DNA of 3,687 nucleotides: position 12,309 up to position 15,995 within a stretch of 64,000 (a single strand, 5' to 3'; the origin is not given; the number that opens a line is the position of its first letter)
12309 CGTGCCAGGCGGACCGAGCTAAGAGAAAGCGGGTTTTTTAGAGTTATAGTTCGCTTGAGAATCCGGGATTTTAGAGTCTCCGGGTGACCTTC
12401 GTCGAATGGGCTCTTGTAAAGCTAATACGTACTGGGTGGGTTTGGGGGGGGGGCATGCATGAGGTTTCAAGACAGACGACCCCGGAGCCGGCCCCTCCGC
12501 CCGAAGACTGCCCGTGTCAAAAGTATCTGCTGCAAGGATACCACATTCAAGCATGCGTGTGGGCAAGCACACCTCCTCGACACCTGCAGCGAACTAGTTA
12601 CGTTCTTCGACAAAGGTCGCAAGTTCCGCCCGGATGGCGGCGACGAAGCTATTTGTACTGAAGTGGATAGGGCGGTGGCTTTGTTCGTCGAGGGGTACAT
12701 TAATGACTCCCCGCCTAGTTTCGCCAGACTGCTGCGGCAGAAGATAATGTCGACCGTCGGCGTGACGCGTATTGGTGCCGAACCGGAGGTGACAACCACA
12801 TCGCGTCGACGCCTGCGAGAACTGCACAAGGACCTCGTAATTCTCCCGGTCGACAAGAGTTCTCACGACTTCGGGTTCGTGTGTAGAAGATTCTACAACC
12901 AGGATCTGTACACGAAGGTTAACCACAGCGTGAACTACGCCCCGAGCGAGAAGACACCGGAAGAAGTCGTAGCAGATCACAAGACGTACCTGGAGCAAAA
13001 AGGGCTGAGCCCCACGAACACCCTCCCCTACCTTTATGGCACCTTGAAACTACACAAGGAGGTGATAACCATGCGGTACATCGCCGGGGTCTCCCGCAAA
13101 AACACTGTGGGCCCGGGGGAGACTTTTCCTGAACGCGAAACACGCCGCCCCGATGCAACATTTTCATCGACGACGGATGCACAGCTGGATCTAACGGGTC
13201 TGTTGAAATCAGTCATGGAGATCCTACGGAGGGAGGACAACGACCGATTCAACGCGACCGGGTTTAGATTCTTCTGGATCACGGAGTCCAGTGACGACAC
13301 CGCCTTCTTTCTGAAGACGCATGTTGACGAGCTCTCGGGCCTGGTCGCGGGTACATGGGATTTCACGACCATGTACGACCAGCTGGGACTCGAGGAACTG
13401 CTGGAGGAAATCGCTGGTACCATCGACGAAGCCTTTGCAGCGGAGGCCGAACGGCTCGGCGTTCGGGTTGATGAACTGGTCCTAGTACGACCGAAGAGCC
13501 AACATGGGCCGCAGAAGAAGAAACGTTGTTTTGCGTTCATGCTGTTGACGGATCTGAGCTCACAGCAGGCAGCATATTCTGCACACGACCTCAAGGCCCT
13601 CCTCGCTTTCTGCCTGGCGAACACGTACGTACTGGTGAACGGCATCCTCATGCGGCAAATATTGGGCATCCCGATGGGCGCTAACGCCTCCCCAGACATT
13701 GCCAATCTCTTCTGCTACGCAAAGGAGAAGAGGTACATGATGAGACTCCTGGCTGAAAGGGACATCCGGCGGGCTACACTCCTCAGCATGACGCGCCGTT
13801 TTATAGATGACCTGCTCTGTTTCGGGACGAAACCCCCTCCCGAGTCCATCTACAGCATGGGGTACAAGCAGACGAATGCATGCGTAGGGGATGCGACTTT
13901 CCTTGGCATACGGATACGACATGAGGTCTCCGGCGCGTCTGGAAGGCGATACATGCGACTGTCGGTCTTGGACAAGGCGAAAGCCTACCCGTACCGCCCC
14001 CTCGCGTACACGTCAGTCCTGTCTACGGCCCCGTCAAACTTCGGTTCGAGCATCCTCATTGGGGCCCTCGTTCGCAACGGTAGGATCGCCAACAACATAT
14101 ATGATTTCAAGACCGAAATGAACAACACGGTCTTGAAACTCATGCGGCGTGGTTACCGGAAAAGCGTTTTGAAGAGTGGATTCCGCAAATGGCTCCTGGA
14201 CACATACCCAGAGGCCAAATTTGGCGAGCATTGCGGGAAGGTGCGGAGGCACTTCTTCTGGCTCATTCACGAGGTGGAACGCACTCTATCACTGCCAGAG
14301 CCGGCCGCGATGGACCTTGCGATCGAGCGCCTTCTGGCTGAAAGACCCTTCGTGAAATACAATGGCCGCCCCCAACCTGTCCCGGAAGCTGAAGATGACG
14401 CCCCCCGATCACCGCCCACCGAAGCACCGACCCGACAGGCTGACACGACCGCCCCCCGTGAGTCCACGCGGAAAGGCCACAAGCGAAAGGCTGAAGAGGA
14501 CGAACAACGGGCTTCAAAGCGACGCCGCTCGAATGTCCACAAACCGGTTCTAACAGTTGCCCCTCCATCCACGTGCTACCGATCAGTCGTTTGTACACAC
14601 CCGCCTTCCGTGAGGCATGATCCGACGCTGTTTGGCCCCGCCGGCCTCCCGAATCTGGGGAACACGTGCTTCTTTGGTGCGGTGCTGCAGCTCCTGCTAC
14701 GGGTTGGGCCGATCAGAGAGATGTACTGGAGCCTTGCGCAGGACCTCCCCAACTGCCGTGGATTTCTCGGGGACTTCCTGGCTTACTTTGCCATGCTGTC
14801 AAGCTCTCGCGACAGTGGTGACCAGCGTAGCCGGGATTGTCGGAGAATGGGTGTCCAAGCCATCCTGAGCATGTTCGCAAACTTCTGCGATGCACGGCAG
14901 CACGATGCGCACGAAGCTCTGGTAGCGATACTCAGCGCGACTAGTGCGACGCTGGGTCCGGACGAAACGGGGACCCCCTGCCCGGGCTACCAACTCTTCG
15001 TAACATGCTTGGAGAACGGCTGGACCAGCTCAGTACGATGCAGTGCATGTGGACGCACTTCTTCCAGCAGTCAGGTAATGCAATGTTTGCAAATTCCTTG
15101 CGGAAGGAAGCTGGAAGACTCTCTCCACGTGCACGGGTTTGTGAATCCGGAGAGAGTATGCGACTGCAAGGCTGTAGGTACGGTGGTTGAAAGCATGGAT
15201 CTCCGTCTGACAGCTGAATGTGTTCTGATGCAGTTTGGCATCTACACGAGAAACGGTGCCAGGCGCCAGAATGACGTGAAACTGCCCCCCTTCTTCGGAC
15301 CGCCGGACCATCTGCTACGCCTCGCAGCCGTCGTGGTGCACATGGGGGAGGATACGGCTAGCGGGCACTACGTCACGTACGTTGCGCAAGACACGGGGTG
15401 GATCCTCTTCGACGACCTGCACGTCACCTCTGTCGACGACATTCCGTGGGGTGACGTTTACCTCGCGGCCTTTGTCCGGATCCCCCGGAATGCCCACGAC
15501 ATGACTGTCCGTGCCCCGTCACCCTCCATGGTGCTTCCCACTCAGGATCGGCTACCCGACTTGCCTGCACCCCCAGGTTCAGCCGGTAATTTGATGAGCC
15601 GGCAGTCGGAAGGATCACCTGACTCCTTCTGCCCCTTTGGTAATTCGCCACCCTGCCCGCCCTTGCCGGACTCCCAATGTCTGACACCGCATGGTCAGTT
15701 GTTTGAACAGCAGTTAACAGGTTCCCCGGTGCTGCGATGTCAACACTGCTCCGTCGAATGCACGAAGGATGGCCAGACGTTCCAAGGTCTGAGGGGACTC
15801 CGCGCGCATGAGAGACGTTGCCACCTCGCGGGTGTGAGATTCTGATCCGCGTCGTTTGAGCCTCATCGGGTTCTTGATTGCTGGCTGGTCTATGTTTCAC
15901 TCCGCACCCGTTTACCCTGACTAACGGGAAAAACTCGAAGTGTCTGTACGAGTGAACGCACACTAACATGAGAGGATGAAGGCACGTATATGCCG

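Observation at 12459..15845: Reverse transcriptase fused in frame to a ubiquitin-specific protease domain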

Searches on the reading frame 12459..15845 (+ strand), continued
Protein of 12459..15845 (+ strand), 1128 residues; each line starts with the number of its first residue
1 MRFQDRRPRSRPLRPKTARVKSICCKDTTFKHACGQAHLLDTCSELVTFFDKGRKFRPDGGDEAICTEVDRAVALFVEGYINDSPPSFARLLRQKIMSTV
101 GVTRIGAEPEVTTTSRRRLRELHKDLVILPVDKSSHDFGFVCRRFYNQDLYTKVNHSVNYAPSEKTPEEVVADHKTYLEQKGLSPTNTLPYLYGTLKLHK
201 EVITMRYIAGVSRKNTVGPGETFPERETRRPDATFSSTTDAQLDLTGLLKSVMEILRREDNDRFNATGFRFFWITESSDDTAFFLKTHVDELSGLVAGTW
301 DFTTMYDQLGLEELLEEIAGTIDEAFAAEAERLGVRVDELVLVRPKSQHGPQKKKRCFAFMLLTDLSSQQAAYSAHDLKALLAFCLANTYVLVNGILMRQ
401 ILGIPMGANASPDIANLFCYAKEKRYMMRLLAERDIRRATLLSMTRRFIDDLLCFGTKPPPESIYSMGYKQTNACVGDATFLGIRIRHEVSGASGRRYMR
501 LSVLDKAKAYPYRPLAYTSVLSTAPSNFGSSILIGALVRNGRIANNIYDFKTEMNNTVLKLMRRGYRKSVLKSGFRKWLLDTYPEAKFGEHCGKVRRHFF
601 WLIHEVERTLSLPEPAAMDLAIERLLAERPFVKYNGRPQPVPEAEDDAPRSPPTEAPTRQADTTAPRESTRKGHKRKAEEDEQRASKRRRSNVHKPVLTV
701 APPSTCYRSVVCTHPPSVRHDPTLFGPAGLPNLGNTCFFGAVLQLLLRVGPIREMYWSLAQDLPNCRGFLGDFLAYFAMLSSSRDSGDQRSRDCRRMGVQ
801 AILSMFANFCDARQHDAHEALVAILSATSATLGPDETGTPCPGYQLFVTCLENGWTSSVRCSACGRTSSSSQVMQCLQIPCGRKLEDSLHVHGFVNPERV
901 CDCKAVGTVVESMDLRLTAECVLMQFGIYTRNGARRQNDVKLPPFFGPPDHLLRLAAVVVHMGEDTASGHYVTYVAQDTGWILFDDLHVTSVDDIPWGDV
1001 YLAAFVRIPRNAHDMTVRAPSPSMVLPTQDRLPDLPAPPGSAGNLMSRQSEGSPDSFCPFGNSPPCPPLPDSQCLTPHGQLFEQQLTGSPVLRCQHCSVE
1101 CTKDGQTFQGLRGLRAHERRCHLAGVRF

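Call 77: find_homologous_proteins(query=A4, max_evalue=1e-10)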
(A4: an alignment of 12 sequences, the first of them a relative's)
Query A4 (12 sequences) (1499 aa, profile of the alignment): 13 proteins with E <= 1e-10 among 8000 candidates.
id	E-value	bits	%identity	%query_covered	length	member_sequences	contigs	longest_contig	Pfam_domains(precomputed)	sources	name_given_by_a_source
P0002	0.0e+0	1713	67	100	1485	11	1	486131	PF00443.36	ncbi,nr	ncbi:putative ubiquitin carboxyl-terminal hydrolase 16 [Diplonema papillatum]|nr:putative ubiquitin 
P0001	0.0e+0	1695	100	100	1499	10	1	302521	PF00443.36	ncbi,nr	ncbi:putative ubiquitin carboxyl-terminal hydrolase 16 [Diplonema papillatum]|nr:putative ubiquitin 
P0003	0.0e+0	1352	90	76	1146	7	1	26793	-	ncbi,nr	ncbi:hypothetical protein DIPPA_14062 [Diplonema papillatum]|nr:hypothetical protein DIPPA_14062 [Di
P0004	3.3e-259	882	73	34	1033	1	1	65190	-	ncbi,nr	ncbi:hypothetical protein DIPPA_13632 [Diplonema papillatum]|nr:hypothetical protein DIPPA_13632 [Di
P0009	2.3e-257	876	72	46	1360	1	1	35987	-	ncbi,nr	ncbi:hypothetical protein DIPPA_07897 [Diplonema papillatum]|nr:hypothetical protein DIPPA_07897 [Di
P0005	1.8e-248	846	92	48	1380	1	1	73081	PF21041.4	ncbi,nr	ncbi:Ribosomal RNA-processing protein 12 [Diplonema papillatum]|nr:Ribosomal RNA-processing protein 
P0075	4.0e-235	802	73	40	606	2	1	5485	-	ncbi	ncbi:hypothetical protein DIPPA_06336, partial [Diplonema papillatum]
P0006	4.9e-220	752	68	40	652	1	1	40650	-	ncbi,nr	ncbi:hypothetical protein DIPPA_05538 [Diplonema papillatum]|nr:hypothetical protein DIPPA_05538 [Di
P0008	5.6e-211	722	68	22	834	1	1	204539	-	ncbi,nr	ncbi:hypothetical protein DIPPA_35538 [Diplonema papillatum]|nr:hypothetical protein DIPPA_35538 [Di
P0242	4.6e-32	129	24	19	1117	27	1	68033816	PF00443.36,PF13423.13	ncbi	ncbi:ubiquitin carboxyl-terminal hydrolase 36 isoform X1 [Canis aureus]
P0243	1.0e-27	115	24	19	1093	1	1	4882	PF00443.36,PF13423.13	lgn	-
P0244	3.1e-16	76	54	2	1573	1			PF00443.36,PF13423.13,PF06337.18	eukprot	eukprot:scaffold1348_cov184-Ochromonas_danica.AAC.2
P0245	7.6e-13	65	-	-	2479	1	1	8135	PF00443.36,PF26970.1,PF13423.13,PF12030.14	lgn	-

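Call 78: find_encoding_contigs(protein=P0010, flank=6000, max_places=3)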
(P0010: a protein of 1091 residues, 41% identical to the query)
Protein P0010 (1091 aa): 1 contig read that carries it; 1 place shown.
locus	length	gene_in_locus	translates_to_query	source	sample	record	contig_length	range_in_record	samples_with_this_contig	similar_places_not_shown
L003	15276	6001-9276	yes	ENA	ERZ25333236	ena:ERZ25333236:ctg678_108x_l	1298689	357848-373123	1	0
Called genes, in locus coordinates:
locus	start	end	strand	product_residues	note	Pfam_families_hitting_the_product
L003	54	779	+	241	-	-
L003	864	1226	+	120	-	-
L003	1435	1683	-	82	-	-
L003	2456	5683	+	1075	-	PF01547:SBP_bac_1, PF13416:SBP_bac_8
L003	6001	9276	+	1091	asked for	-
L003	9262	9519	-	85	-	-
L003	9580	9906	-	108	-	-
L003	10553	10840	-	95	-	-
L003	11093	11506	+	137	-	-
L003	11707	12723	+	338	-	PF00589:Phage_integrase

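Call 82: search_protein_families(library=pfam, proteins=[P0011, P0014], max_evalue=10)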
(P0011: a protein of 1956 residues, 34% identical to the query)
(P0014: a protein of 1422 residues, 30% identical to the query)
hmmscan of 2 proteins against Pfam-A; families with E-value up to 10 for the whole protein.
P0011 (1956 aa): 2 families
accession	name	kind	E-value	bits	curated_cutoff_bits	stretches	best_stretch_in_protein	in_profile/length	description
PF01541.30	GIY-YIG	-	5.7e-05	23.8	22.6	1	787-874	2-74/78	GIY-YIG catalytic domain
PF16945.10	Phage_r1t_holin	-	0.12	12.9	26.9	1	1820-1842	37-59/72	Putative lactococcus lactis phage r1t holin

P0014 (1422 aa): 2 families
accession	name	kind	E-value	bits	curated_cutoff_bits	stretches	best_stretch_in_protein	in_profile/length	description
PF01541.30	GIY-YIG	-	0.0047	17.6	22.6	1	20-54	3-32/78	GIY-YIG catalytic domain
PF23731.1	ARM_ECM29_C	-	2.3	8.8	27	1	1247-1325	72-149/241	ECM29, C-terminal ARM-like repeats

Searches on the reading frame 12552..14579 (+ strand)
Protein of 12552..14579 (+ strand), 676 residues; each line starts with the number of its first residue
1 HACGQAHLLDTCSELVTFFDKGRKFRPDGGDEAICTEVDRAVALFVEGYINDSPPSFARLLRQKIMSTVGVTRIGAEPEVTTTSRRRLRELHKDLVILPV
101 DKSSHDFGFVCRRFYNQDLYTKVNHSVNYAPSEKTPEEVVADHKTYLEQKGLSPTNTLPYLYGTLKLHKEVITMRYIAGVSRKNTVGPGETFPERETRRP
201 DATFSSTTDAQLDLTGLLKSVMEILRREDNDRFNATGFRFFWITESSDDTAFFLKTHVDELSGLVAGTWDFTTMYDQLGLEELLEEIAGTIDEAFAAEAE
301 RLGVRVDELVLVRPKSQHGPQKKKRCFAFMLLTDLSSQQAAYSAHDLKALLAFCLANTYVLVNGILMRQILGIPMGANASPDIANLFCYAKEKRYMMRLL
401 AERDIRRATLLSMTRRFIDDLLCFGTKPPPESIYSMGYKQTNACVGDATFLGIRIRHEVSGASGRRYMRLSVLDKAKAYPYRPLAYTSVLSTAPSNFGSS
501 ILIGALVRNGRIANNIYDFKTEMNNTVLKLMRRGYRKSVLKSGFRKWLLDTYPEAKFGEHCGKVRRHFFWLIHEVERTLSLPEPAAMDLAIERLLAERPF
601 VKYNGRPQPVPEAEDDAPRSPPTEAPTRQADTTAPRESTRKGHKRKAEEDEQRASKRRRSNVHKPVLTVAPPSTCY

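Call 52: search_solved_structures(query=A2, max_evalue=1, show_alignments=2)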
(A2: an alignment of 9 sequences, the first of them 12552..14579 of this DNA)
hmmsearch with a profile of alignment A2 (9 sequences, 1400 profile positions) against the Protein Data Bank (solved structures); distinct sequences matched with E-value up to 1: 3.
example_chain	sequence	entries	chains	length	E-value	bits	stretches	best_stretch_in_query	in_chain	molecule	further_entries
1yd6_A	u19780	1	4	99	0.069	14.3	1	18-94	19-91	UvrC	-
8bs9_A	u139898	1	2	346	0.64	11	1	1036-1126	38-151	Ubiquitin carboxyl-terminal hydrolase 36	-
8bs3_A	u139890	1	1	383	0.8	10.7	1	1036-1126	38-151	Ubiquitin carboxyl-terminal hydrolase 36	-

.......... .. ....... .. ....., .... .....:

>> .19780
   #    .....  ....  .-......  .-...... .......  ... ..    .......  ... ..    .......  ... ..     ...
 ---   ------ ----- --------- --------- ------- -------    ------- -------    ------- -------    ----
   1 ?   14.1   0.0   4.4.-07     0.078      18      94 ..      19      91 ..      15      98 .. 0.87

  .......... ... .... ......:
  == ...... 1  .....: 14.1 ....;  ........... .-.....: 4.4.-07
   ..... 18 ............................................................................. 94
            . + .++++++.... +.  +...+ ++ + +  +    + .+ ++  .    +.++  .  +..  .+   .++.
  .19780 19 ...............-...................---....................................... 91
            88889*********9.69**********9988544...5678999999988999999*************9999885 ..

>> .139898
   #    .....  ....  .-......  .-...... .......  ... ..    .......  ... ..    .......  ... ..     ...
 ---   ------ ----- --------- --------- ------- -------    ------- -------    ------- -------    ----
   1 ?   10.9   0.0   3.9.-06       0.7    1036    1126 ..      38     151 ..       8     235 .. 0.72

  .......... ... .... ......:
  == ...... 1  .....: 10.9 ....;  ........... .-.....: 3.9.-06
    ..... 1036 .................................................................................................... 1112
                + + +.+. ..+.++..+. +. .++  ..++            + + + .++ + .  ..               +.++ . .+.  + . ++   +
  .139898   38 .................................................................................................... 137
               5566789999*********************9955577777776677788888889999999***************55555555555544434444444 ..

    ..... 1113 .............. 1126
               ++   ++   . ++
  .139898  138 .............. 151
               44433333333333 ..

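Call 60: predict_structure(alignment_id=A2)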
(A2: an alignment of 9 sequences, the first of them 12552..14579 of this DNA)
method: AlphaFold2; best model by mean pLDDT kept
length: 676 residues; sequences in the alignment: 9
mean_pLDDT: 74.7   pTM: 0.71
mean pLDDT of the five models: 74.7, 74.4, 71.9, 70.9, 66.6
residues with pLDDT >= 90: 218; 70-90: 248; 50-70: 80; < 50: 130
segments of 3 or more residues with pLDDT < 50: 22-29, 73-79, 101-106, 190-205, 480-494, 602-676
pLDDT, mean of each block of 10 residues (from residue 1): 60 67 48 72 81 81 77 50 69 68 51 82 81 90 89 79 68 71 61 39 57 92 96 94 92 93 93 87 95 97 95 74 79 90 96 87 84 77 94 97 97 93 95 92 86 88 84 66 44 60 89 88 88 83 90 74 90 92 88 78 36 31 31 29 27 28 28 33
secondary structure, 60 per line:
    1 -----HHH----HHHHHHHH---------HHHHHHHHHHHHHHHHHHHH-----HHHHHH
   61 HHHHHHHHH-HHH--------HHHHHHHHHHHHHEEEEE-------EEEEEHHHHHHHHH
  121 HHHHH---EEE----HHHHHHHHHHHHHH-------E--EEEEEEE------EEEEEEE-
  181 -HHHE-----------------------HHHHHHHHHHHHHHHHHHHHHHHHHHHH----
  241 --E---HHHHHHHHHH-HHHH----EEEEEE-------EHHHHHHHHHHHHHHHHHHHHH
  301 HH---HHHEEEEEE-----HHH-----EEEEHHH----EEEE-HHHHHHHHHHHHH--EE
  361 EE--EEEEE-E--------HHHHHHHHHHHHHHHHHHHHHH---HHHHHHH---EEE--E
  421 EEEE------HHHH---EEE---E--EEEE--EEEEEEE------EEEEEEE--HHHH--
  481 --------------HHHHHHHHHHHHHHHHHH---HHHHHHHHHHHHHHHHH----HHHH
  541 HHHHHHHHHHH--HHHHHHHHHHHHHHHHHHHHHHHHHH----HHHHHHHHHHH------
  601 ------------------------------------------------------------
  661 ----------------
elements in order (helices of 4 or more, strands of 3 or more residues): H13-20 H30-49 H55-69 H82-94 E95-99 E107-111 H112-125 E129-131 H136-149 E160-166 E173-179 H209-236 H247-256 H258-261 E266-271 H280-302 E309-314 E328-331 E339-342 H344-356 E359-362 E365-369 H380-401 H405-411 E415-417 E420-424 H431-434 E438-440 E447-450 E453-459 E466-472 H475-478 H495-512 H516-532 H537-551 H554-579 H584-594

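Call 64: fold_search(model_id=the predicted structure, library=pdb)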
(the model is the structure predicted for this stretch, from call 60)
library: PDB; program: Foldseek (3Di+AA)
matches with E <= 10: 421; with E <= 0.001: 32
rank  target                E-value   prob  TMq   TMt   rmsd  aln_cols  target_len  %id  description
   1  7qxa_A                1.2e-10  1.00  0.41  0.31  10.1       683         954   16  Cryo-EM map of human telomerase-DNA-TPP1 complex (sharpened) (released 2022-03-02)
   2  7qxb_A                4.6e-10  1.00  0.41  0.31   9.9       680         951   14  Cryo-EM map of human telomerase-DNA-TPP1-POT1 complex (sharpened map) (released 2022-03-02)
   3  9shz_A                6.9e-10  1.00  0.42  0.32   9.9       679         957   15  Cryo-EM structure of the catalytic core of human telomerase at the elongation state of the repeat addition cycle (released 2026-01-28)
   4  7v99_A                1.3e-09  1.00  0.42  0.30  10.4       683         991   14  catalytic core of human telomerase holoenzyme (released 2022-03-30)
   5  6zdq_A                1.5e-09  1.00  0.41  0.41  10.6       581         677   11  Structure of telomerase from Candida albicans in complexe with TWJ fragment of telomeric RNA (released 2021-04-28)
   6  7trd_A                2.6e-09  1.00  0.39  0.30  11.8       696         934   13  Human telomerase catalytic core structure at 3.3 Angstrom (released 2022-04-20)
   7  7lma_A                9.9e-09  1.00  0.41  0.29  14.2       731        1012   10  Tetrahymena telomerase T3D2 structure at 3.3 Angstrom (released 2021-05-12)
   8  6zd1                  1.4e-08  1.00  0.39  0.40  14.6       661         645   12  Structure of apo telomerase from Candida Tropicalis (released 2021-04-28)
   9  6zd6                  1.5e-08  1.00  0.40  0.41  14.5       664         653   11  Structure of apo telomerase from Candida Tropicalis (released 2021-04-28)
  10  6zdp_A                4.1e-08  1.00  0.35  0.35  14.2       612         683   12  Structure of telomerase from Candida Tropicalis in complexe with TWJ fragment of telomeric RNA (released 2021-04-28)
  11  6zdu_A                1.6e-07  1.00  0.38  0.37  14.3       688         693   11  Structure of telomerase from Candida albicans in complexe with TWJ fragment of telomeric RNA (released 2021-04-28)
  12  9swn_A                3.0e-07  1.00  0.43  0.35   8.8       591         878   11  Cryo-EM structure of yeast telomerase holoenzyme (released 2026-04-08)
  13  6zd2                  1.2e-06  1.00  0.31  0.38   8.2       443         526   13  Structure of apo telomerase from Candida Tropicalis truncated from C-terminal domain (released 2021-04-28)
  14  6ar1_A                3.4e-05  1.00  0.28  0.42  11.4       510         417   12  Structure of a Thermostable Group II Intron Reverse Transcriptase with Template-Primer and Its Functional and Evolutio (released 2017-11-29)
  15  6ar1_D                7.6e-05  1.00  0.28  0.42  13.7       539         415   12  Structure of a Thermostable Group II Intron Reverse Transcriptase with Template-Primer and Its Functional and Evolutio (released 2017-11-29)
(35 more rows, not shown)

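Call 82: search_protein_families(library=pfam, proteins=[window:12552-14579:+], max_evalue=10)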
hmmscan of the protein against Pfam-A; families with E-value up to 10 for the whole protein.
window:12552-14579:+ (676 aa): 1 family
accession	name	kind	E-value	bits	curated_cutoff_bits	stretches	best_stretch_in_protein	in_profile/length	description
PF14348.11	DUF4400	-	0.26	11.3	27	1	521-576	33-89/196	Domain of unknown function (DUF4400)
